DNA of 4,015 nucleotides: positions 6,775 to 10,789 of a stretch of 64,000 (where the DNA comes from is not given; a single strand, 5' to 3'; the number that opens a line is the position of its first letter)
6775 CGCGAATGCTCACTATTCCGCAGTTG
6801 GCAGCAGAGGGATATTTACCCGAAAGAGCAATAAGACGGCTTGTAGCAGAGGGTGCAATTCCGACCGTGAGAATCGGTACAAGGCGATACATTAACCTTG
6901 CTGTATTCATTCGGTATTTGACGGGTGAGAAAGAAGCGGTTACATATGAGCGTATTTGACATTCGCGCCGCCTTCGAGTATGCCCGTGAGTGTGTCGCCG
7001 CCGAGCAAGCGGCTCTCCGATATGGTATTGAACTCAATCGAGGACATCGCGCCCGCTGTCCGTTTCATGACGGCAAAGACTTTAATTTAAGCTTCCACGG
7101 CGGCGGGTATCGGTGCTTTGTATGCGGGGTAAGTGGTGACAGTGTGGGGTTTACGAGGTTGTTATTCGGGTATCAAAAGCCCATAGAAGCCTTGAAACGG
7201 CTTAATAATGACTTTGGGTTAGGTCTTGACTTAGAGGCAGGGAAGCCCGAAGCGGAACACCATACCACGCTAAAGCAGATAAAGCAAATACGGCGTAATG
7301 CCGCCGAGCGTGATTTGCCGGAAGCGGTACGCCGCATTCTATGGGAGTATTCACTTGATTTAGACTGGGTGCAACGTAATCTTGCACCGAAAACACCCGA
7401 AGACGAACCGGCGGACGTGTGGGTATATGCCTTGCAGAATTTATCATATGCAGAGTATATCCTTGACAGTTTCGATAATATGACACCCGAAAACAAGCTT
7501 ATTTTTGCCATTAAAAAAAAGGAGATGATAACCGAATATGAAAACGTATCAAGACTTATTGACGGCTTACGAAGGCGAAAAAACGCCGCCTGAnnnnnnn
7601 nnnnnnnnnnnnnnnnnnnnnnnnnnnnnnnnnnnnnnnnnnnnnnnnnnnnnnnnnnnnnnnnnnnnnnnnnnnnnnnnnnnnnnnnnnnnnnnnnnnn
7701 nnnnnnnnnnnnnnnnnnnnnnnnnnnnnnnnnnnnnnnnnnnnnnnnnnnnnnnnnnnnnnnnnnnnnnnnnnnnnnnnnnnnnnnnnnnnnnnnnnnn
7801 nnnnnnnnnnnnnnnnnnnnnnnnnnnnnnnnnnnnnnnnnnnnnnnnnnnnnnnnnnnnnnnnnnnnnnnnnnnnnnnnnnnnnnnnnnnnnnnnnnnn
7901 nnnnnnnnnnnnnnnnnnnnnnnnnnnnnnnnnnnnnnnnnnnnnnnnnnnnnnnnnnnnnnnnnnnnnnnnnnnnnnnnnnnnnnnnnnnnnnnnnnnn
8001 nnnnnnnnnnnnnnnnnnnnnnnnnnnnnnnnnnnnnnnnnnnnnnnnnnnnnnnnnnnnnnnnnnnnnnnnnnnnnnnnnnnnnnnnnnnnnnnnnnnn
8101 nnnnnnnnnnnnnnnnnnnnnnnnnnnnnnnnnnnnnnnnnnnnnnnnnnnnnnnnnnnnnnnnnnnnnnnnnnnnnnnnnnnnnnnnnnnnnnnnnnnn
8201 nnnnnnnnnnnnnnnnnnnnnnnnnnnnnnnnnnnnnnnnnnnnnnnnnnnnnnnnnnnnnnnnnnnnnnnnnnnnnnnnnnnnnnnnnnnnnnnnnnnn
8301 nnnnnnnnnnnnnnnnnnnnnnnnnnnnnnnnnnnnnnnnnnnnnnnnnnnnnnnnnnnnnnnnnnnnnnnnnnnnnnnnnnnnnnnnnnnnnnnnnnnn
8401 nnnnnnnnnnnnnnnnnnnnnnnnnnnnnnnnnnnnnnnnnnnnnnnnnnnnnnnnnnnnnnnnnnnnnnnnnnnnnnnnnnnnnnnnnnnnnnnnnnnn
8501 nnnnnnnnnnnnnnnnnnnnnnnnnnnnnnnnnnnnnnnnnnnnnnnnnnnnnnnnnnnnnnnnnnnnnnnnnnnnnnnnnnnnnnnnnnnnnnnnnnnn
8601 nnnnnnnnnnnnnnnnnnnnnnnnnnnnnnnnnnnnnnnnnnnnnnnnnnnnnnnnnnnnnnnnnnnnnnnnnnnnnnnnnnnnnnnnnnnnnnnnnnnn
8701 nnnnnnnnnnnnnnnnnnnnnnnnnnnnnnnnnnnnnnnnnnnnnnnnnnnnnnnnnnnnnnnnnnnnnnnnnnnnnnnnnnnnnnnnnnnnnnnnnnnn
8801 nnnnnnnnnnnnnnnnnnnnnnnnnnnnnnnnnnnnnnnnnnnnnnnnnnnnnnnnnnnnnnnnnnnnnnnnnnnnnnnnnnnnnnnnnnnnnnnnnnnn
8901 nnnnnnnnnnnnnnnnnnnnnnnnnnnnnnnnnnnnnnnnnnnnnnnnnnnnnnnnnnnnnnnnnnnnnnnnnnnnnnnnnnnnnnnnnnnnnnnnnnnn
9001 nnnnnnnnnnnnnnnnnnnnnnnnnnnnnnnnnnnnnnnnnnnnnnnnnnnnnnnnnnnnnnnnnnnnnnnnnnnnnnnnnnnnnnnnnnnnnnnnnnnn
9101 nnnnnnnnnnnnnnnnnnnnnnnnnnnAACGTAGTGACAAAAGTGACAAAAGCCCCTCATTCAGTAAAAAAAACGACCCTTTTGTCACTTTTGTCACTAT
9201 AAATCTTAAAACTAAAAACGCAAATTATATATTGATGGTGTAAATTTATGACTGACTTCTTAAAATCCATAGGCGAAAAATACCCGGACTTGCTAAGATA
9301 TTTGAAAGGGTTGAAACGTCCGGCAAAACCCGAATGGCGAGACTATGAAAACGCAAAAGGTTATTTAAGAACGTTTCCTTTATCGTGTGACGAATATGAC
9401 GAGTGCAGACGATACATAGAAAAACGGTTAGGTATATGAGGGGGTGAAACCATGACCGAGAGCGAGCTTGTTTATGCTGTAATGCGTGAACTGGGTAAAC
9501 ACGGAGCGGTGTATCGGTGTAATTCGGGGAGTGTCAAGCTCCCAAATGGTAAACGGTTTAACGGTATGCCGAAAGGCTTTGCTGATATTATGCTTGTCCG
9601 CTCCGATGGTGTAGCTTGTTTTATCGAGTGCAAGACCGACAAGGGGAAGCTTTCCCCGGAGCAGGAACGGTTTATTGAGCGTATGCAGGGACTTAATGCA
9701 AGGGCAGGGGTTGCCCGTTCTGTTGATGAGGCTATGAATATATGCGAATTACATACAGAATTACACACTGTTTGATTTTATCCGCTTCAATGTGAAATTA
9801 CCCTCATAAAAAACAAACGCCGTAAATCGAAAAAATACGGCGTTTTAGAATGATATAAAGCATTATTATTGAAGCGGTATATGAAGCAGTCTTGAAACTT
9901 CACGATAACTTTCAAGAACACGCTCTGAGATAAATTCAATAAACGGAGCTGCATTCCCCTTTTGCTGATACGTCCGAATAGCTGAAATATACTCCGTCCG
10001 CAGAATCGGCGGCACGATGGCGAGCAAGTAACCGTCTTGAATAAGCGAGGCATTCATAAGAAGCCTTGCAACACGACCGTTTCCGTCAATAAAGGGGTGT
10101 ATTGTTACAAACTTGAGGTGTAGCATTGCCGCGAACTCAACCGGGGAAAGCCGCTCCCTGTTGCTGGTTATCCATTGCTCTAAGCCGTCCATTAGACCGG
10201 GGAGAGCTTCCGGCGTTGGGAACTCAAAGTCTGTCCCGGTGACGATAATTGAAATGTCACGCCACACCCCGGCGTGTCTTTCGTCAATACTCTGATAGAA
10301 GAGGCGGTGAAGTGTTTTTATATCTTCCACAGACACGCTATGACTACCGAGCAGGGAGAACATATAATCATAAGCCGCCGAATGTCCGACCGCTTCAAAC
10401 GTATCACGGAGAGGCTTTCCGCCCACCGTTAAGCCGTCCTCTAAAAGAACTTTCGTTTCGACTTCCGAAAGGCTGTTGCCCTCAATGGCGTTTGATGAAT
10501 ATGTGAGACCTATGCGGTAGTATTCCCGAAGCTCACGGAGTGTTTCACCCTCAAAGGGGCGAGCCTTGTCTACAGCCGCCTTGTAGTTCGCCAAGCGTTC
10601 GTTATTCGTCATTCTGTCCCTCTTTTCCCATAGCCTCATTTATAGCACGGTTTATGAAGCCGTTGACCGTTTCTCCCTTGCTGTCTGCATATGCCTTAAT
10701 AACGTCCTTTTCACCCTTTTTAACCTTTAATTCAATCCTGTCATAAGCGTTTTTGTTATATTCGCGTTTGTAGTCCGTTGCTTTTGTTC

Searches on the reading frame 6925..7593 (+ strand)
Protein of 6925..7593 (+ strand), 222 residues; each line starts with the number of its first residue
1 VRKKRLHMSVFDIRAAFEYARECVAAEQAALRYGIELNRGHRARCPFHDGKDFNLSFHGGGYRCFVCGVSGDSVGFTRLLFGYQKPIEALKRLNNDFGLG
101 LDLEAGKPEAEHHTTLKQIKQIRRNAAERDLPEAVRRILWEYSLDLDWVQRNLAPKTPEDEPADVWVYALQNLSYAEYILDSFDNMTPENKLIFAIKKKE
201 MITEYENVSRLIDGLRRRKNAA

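Call 98: search_protein_families(library=pfam, proteins=[window:6925-7593:+], max_evalue=0.00001)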
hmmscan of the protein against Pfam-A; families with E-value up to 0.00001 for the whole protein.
window:6925-7593:+ (222 aa): 1 family
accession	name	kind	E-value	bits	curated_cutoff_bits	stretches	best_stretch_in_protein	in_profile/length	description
PF01807.25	Zn_ribbon_DnaG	-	2.4e-07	30.9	24.9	1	40-101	31-93/98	CHC2 zinc finger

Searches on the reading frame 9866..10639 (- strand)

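Call 98: search_protein_families(library=pfam, proteins=[window:9866-10639:-], max_evalue=0.00001)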
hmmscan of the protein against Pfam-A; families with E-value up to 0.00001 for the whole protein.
window:9866-10639:- (257 aa): 1 family
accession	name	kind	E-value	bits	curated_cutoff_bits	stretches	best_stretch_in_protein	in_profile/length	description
PF02661.23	Fic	-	2.7e-23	83.1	24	1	102-198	2-92/93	Fic/DOC family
